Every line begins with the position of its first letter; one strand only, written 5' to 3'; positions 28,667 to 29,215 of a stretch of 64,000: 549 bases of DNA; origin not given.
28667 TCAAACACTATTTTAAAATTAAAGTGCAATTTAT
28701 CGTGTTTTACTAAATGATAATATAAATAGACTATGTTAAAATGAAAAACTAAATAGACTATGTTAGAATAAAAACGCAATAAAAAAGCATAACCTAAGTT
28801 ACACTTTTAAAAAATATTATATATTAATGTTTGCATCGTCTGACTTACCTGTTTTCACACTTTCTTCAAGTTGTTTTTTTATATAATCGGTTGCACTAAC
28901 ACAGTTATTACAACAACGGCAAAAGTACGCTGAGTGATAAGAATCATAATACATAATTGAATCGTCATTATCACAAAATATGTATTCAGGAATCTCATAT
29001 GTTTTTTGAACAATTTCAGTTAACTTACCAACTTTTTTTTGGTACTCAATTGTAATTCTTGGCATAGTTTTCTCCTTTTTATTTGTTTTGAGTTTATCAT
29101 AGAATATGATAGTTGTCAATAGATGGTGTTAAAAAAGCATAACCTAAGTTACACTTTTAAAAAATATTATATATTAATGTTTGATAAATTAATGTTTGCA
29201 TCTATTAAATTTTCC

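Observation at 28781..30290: Three mosaic cassettes driven by copies of one promoter: two paralogous small Cys-rich proteins plus a CYTH-like protein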

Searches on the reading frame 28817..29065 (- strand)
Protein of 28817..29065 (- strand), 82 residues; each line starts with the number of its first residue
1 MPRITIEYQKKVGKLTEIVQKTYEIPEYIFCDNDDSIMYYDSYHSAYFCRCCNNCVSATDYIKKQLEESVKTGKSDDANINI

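Call 4: search_protein_families(library=pfam, proteins=[window:28817-29065:-], max_evalue=1)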
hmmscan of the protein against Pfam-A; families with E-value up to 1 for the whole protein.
window:28817-29065:- (82 aa): 0 families

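Call 6: search_protein_families(library=phrogs, proteins=[window:28817-29065:-], max_evalue=1)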
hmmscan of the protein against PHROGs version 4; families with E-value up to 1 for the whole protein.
window:28817-29065:- (82 aa): 2 families
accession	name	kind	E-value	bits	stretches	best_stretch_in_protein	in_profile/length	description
phrog_26093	-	unknown function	0.015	16.4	1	14-49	7-42/75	-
phrog_5602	-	unknown function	0.045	14.4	1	27-61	17-57/60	-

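Call 7: search_protein_families(library=ncbifam, proteins=[window:28817-29065:-], max_evalue=1)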
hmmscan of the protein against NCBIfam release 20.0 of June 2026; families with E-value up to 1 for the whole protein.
window:28817-29065:- (82 aa): 2 families
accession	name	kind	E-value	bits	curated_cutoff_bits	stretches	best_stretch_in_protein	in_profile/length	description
NF007832.0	PRK10543.1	equivalog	0.068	12.7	348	1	38-74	25-61/193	superoxide dismutase [Fe]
NF041920.1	DmpI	equivalog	0.071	12.9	70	1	9-30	16-38/59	4-oxalocrotonate tautomerase DmpI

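Call 8: search_protein_families(library=padloc, proteins=[window:28817-29065:-], max_evalue=1)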
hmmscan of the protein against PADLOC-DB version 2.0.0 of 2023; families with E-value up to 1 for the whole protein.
window:28817-29065:- (82 aa): 0 families

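Call 22: find_homologous_proteins(query=window:28817-29065:-, max_evalue=0.01)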
Query window:28817-29065:- (82 aa): 1 proteins with E <= 0.01 among 1 candidates.
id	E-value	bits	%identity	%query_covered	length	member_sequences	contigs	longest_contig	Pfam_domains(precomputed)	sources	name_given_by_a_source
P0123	4.5e-44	165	91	100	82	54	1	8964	-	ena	-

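Call 36: search_protein_representatives(alignment_id=A1)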
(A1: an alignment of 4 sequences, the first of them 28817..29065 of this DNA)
Query: 4 sequences, 82 profile positions. Proteins with E-value up to 0.001 (for the whole library): 57; up to 1e-10: 10; up to 1e-30: 0. The best 57 are listed.
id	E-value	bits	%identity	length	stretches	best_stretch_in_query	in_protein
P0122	2.5e-18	82.1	-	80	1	1-69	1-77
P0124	9.0e-18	80.3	-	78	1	1-71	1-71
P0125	9.6e-18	80.2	-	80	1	1-81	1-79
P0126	2.7e-16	75.6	-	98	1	3-73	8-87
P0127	3.3e-15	72.1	-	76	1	1-67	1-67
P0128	4.5e-14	68.4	-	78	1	1-68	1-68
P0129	7.2e-14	67.8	-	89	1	1-72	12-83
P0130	2.9e-13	65.9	-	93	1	1-80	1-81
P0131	1.9e-12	63.3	-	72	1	1-68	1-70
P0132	2.2e-11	59.8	-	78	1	1-73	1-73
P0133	1.3e-10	57.4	-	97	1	1-70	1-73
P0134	1.5e-10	57.2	-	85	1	3-69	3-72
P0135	2.3e-10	56.5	-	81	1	1-68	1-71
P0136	2.7e-10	56.4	-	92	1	1-73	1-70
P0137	3.0e-10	56.2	-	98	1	1-73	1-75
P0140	1.5e-09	53.9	-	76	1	1-69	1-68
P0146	8.1e-09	51.6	-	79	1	1-76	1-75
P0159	4.0e-06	43.0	-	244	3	9-71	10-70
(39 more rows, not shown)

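Call 44: find_encoding_contigs(protein=P0124, flank=5000, max_places=3)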
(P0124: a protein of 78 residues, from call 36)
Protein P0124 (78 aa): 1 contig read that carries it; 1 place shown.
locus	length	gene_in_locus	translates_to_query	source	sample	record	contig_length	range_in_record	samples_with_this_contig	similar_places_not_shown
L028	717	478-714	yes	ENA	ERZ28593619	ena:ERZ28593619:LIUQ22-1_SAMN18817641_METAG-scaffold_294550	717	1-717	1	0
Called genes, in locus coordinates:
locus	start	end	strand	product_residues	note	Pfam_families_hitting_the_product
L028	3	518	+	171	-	?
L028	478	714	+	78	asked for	-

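Call 45: find_encoding_contigs(protein=P0126, flank=6000, max_places=3)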
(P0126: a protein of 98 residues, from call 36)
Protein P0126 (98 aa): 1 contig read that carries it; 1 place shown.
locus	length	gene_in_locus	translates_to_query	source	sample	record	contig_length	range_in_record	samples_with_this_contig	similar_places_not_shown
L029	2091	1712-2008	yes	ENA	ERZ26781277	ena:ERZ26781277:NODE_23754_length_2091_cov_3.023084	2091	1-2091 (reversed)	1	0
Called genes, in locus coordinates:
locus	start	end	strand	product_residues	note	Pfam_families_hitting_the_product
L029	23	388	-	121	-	-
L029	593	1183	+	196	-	-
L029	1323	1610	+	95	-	-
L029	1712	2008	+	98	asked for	-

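Call 46: find_encoding_contigs(protein=P0128, flank=6000, max_places=3)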
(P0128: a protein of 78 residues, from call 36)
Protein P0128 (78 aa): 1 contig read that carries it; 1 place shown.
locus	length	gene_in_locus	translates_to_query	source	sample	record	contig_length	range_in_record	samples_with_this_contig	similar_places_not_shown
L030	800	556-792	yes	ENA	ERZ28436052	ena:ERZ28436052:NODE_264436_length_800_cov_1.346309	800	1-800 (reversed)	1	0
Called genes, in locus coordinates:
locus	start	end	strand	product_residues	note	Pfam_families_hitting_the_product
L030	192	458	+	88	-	PF01649:Ribosomal_S20p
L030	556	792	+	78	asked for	-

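Call 47: find_encoding_contigs(protein=P0146, flank=6000, max_places=3)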
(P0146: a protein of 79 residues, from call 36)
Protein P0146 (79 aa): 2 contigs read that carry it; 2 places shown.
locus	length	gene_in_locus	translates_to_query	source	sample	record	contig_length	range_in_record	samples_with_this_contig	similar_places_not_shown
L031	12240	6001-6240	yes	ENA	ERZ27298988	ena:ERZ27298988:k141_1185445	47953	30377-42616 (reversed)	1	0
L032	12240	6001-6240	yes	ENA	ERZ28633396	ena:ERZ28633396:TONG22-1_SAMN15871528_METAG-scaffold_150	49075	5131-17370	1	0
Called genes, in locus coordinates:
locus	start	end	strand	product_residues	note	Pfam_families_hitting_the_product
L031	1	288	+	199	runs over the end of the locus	PF03602:Cons_hypoth95, PF05175:MTS, PF02086:MethyltransfD12 (faint), PF13847:Methyltransf_31 (weak)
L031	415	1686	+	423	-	-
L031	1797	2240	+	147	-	PF00075:RNase_H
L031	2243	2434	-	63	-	PF05979:DUF896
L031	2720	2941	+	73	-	-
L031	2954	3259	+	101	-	PF03840:SecG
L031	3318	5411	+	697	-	PF22896:OB_RNR_1st (faint), PF08206:OB_RNB, PF17876:CSD2, PF00773:RNB, PF00575:S1 (weak)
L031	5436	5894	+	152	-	PF01668:SmpB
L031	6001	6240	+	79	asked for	-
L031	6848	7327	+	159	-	PF01467:CTP_transf_like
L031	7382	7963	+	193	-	PF03358:FMN_red (weak)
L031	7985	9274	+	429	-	PF00459:Inositol_P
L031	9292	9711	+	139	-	-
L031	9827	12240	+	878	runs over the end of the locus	PF01326:PPDK_N, PF00391:PEP-utilizers, PF02896:PEP-utilizers_C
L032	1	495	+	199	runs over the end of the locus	PF03602:Cons_hypoth95, PF05175:MTS, PF02086:MethyltransfD12 (faint), PF13847:Methyltransf_31 (weak)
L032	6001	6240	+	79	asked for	-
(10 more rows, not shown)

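Call 62: find_encoding_contigs(protein=P0140, flank=5000, max_places=3)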
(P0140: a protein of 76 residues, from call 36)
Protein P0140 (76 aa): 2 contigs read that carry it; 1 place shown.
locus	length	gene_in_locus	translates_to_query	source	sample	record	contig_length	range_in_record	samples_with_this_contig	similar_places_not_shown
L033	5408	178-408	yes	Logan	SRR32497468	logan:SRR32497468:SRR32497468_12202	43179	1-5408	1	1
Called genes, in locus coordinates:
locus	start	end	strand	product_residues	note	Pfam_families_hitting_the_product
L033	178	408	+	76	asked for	-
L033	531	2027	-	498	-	PF01676:Metalloenzyme, PF06415:iPGM_N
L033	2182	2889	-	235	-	PF01171:ATP_bind_3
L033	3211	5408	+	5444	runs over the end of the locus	-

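Call 63: find_encoding_contigs(protein=P0130, flank=5000, max_places=3)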
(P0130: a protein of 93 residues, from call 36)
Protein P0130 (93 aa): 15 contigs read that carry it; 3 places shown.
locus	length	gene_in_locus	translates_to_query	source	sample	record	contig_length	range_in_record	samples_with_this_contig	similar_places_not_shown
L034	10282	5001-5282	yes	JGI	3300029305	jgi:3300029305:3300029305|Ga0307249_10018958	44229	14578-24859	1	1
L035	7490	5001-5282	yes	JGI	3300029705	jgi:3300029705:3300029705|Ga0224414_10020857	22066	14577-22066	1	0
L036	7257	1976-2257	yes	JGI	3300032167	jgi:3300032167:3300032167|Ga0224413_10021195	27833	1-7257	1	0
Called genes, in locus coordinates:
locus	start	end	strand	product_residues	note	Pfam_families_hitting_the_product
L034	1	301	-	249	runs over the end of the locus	PF14808:TMEM164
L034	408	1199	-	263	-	PF01790:LGT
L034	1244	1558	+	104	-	-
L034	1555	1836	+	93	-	PF12844:HTH_19, PF01381:HTH_3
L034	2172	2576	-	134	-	PF27217:AF_0155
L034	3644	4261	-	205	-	-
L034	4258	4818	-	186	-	-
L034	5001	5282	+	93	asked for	-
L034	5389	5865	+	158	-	PF04073:tRNA_edit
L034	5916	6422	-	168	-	PF00583:Acetyltransf_1, PF13508:Acetyltransf_7 (weak)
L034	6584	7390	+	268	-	PF02811:PHP (weak)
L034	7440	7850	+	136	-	PF00293:NUDIX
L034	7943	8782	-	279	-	-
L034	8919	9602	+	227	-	-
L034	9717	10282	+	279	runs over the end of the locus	PF00763:THF_DHG_CYH, PF02882:THF_DHG_CYH_C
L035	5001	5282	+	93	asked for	-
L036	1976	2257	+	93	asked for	-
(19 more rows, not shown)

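Call 64: find_encoding_contigs(protein=P0159, flank=5000, max_places=3)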
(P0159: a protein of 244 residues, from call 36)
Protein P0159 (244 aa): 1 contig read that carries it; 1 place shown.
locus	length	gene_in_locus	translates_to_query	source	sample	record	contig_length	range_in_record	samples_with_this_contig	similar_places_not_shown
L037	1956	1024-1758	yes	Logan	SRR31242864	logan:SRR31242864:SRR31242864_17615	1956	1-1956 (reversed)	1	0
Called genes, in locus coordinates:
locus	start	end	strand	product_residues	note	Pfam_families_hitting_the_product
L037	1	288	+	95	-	?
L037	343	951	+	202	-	PF13302:Acetyltransf_3 (weak), PF00583:Acetyltransf_1 (weak)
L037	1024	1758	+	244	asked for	-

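Call 70: find_encoding_contigs(protein=P0125, flank=4000, max_places=10)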
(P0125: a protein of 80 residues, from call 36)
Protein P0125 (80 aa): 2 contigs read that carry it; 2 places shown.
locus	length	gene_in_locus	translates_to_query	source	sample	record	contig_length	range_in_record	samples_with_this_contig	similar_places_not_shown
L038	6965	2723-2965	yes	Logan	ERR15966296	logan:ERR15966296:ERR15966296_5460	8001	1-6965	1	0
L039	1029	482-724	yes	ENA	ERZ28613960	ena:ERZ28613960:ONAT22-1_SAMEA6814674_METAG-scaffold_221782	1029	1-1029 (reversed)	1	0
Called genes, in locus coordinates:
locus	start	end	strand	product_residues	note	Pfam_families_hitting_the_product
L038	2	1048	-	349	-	?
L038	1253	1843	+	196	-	-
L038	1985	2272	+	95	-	-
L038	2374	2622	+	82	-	-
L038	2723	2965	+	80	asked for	-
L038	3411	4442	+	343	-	PF02912:Phe_tRNA-synt_N, PF01409:tRNA-synt_2d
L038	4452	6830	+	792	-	PF01588:tRNA_bind, PF03483:B3_4, PF03484:B5, PF17759:tRNA_synthFbeta, PF03147:FDX-ACB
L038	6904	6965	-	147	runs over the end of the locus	-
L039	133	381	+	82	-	-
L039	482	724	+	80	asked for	-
